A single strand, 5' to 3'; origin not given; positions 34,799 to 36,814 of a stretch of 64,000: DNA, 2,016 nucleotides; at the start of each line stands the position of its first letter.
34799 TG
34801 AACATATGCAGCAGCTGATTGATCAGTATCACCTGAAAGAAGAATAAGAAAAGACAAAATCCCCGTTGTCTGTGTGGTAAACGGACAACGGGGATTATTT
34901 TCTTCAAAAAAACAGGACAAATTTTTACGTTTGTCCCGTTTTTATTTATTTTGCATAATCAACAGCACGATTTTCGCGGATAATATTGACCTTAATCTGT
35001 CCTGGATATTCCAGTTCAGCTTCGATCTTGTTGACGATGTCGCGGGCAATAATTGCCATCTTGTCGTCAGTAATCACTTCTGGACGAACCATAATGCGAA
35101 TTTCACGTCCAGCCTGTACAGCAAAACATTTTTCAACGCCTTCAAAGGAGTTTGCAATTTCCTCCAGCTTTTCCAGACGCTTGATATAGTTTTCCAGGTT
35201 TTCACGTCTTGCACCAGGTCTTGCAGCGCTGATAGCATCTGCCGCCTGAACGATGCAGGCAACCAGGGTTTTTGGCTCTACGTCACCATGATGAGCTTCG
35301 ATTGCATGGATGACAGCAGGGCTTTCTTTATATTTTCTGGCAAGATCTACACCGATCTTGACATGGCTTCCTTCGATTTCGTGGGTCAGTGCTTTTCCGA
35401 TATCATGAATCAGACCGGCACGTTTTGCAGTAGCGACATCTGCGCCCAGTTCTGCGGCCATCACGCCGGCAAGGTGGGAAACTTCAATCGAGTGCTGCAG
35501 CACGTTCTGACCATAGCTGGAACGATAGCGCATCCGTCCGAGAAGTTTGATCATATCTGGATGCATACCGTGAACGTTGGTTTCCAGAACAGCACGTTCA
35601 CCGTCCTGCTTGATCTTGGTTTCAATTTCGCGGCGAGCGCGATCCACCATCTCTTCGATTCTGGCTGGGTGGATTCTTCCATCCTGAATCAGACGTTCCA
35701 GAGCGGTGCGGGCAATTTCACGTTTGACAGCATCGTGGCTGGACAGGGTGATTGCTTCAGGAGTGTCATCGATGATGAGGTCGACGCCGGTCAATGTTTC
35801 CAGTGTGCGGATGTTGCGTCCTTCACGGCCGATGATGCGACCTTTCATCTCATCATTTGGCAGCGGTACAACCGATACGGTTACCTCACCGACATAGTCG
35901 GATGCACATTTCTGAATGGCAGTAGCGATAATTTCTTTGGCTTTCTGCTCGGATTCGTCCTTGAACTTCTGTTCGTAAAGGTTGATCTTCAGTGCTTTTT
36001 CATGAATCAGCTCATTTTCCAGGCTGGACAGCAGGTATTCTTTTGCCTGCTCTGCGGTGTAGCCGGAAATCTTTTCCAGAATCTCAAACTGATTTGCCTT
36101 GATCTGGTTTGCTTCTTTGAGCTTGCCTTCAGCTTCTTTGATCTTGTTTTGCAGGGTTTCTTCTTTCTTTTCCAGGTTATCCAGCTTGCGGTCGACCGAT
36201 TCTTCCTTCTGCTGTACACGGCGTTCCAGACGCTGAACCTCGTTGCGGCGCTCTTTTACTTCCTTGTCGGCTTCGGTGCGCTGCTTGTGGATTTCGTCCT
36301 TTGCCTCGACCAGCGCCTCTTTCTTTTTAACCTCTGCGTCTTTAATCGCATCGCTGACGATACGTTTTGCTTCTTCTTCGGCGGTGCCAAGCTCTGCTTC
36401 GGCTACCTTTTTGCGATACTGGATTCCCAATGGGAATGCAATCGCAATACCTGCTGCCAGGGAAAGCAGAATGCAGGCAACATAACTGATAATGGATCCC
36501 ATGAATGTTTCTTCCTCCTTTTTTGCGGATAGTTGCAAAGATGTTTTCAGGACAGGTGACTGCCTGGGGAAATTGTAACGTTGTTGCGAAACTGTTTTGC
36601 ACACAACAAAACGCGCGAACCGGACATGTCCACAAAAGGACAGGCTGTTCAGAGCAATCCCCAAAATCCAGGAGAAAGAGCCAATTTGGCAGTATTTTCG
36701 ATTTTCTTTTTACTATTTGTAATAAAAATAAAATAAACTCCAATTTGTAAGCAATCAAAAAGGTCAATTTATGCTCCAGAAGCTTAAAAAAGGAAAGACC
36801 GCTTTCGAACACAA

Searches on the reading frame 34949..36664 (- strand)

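Call 17: search_protein_families(library=ncbifam, proteins=[window:34949-36664:-], max_evalue=0.0001)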
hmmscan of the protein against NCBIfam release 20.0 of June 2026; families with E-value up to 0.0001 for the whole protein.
window:34949-36664:- (572 aa): 14 families
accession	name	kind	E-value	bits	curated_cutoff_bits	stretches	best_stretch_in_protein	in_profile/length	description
TIGR03319.1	RNase_Y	equivalog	5e-222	737.9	454.35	1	69-572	4-514/514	ribonuclease Y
NF000997.0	PRK00106.1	equivalog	3.6e-182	606.6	937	1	89-572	45-535/535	ribonuclease Y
NF009345.0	PRK12705.1-2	equivalog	7.4e-174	579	904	1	75-572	12-509/509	hypothetical protein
NF009344.0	PRK12705.1-1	equivalog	7.3e-171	569.6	831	1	119-572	123-572/572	hypothetical protein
NF009347.0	PRK12705.1-4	equivalog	2e-80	270.7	579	1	144-566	43-464/473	hypothetical protein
TIGR00277.1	HDIG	domain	2.3e-23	81.9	27.6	1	384-461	1-84/84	HDIG domain-containing metalloprotein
NF009346.0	PRK12705.1-3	equivalog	7e-20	71.2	545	1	199-526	109-439/493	hypothetical protein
NF010328.0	PRK13763.1-3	equivalog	2.1e-08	34.2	194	1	273-347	119-188/197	putative RNA-processing protein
TIGR03665.1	arCOG04150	hypoth_equivalog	2.3e-08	34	114.2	1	272-349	98-170/173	arCOG04150 universal archaeal KH domain protein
NF010326.0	PRK13763.1-1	equivalog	6e-08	32.6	247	1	273-351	97-171/186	putative RNA-processing protein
TIGR00488.1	TIGR00488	equivalog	1.6e-05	24.8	70.15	0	388-427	9-48/173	bis(5'-nucleosyl)-tetraphosphatase (symmetrical) YqeK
TIGR00295.1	TIGR00295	hypoth_equivalog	8.1e-05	22.4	172.35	1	385-499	11-141/164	TIGR00295 family protein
NF010331.0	PRK13763.2-1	subfamily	8.5e-05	22.5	245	0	272-350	107-180/187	putative RNA-processing protein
NF010334.0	PRK13763.2-5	equivalog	8.7e-05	22.6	303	1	272-350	101-174/179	putative RNA-processing protein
